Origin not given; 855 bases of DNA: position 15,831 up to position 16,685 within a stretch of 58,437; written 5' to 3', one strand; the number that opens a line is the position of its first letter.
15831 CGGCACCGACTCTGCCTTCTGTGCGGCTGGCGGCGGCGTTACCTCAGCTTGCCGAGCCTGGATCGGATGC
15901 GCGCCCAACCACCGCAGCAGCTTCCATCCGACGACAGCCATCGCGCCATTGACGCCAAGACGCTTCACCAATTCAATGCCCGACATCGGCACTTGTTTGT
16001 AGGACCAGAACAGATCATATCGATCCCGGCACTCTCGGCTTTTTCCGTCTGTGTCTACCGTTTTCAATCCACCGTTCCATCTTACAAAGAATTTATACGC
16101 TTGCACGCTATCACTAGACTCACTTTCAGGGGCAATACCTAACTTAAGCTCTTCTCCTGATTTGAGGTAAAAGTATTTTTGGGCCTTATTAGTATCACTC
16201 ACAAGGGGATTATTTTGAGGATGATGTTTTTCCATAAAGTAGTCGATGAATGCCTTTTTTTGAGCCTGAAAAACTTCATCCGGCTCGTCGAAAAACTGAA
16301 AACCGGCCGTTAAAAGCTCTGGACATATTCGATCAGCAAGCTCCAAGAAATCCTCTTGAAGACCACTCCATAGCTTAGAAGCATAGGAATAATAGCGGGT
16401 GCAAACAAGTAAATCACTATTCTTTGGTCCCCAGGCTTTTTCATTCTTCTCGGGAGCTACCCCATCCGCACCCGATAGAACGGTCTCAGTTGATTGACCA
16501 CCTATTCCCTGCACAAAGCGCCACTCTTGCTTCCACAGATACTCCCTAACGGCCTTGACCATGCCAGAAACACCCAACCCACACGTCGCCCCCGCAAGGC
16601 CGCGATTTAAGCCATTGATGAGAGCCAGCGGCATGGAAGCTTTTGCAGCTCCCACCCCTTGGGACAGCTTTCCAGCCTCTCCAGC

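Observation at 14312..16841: Tandem gene pair with near-identical ends and a highly divergent central cassette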

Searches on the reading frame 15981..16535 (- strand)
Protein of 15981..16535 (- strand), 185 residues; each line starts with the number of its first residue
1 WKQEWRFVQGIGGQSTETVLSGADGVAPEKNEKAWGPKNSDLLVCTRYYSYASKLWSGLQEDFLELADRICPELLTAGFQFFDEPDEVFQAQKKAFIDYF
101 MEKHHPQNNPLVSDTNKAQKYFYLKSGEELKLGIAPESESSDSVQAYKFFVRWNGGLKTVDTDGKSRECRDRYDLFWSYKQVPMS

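Call 56: search_protein_families(library=pfam, proteins=[window:15981-16535:-], max_evalue=10)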
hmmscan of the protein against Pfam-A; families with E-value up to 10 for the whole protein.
window:15981-16535:- (185 aa): 1 family
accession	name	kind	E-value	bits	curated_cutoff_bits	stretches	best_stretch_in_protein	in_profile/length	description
PF24424.1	FNG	-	0.081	13.4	27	1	50-95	13-58/146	FNG domain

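Call 60: predict_structure(alignment_id=A5)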
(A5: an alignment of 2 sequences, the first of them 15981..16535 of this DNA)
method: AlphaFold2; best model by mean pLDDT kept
length: 185 residues; sequences in the alignment: 2
mean_pLDDT: 42.3   pTM: 0.37
mean pLDDT of the five models: 42.3, 41.5, 40.5, 40.3, 37.9
residues with pLDDT >= 90: 0; 70-90: 1; 50-70: 65; < 50: 119
segments of 3 or more residues with pLDDT < 50: 12-128
pLDDT, mean of each block of 10 residues (from residue 1): 57 46 28 26 28 28 37 36 40 43 35 26 40 55 57 55 54 60 65
secondary structure, 60 per line:
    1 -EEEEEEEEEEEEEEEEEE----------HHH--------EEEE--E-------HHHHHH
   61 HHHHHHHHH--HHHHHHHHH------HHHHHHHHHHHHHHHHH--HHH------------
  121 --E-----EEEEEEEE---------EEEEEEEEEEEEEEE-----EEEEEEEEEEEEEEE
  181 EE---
elements in order: E2-19 E41-44 H55-69 H72-80 H87-103 E129-136 E146-160 E166-182

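Call 64: fold_search(model_id=the predicted structure, library=pdb)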
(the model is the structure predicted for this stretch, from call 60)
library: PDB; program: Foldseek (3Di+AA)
matches with E <= 10: 588; with E <= 0.001: 0
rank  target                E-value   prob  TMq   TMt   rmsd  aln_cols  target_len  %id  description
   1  1qyn_A                5.8e-02  0.30  0.16  0.20   6.2        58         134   12  Crystal Structure of SecB from Escherichia coli (released 2003-12-09)
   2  1fx3_D                1.0e-01  0.33  0.16  0.20  13.0        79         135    9  CRYSTAL STRUCTURE OF H. INFLUENZAE SECB (released 2000-12-06)
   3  1fx3_A                1.0e-01  0.16  0.14  0.17  13.9        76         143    9  CRYSTAL STRUCTURE OF H. INFLUENZAE SECB (released 2000-12-06)
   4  1ozb_C                1.1e-01  0.30  0.17  0.21   6.2        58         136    9  Crystal Structure of SecB complexed with SecA C-terminus (released 2003-10-14)
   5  1ozb_B                1.2e-01  0.54  0.19  0.24   5.0        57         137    9  Crystal Structure of SecB complexed with SecA C-terminus (released 2003-10-14)
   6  1qyn_B                1.2e-01  0.20  0.16  0.20  13.8        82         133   10  Crystal Structure of SecB from Escherichia coli (released 2003-12-09)
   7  1fx3_C                1.2e-01  0.14  0.15  0.18  13.7        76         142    9  CRYSTAL STRUCTURE OF H. INFLUENZAE SECB (released 2000-12-06)
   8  1ozb_F                1.4e-01  0.18  0.17  0.19   5.9        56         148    9  Crystal Structure of SecB complexed with SecA C-terminus (released 2003-10-14)
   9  1ozb_E                1.5e-01  0.21  0.16  0.20  14.0        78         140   10  Crystal Structure of SecB complexed with SecA C-terminus (released 2003-10-14)
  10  7ztq                  1.5e-01  0.21  0.16  0.13   8.9        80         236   10  Crystal structure of the carotenoid-binding protein domain from silkworm Bombyx mori (BmCBP) in the apoform (released 2022-10-26)
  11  3rd6_A                1.9e-01  0.08  0.13  0.15  17.8       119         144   13  Crystal structure of Mll3558 protein from Rhizobium loti. Northeast Structural Genomics Consortium target id MlR403 (released 2011-05-25)
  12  4i4j_G                2.4e-01  0.09  0.12  0.14  16.2       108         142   11  The structure of SgcE10, the ACP-polyene thioesterase involved in C-1027 biosynthesis (released 2012-12-12)
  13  4xd9_A                2.5e-01  0.25  0.17  0.15  12.9       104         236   12  Structure of Rpf2-Rrs1 complex involved in ribosome biogenesis (released 2015-06-10)
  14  4i4j_A                2.8e-01  0.08  0.12  0.14  15.7       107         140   13  The structure of SgcE10, the ACP-polyene thioesterase involved in C-1027 biosynthesis (released 2012-12-12)
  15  7zvq                  3.0e-01  0.18  0.16  0.14   8.5        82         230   10  Crystal structure of the carotenoid-binding protein domain from silkworm Bombyx mori (BmCBP) in the apoform, S206V mutan (released 2022-10-26)
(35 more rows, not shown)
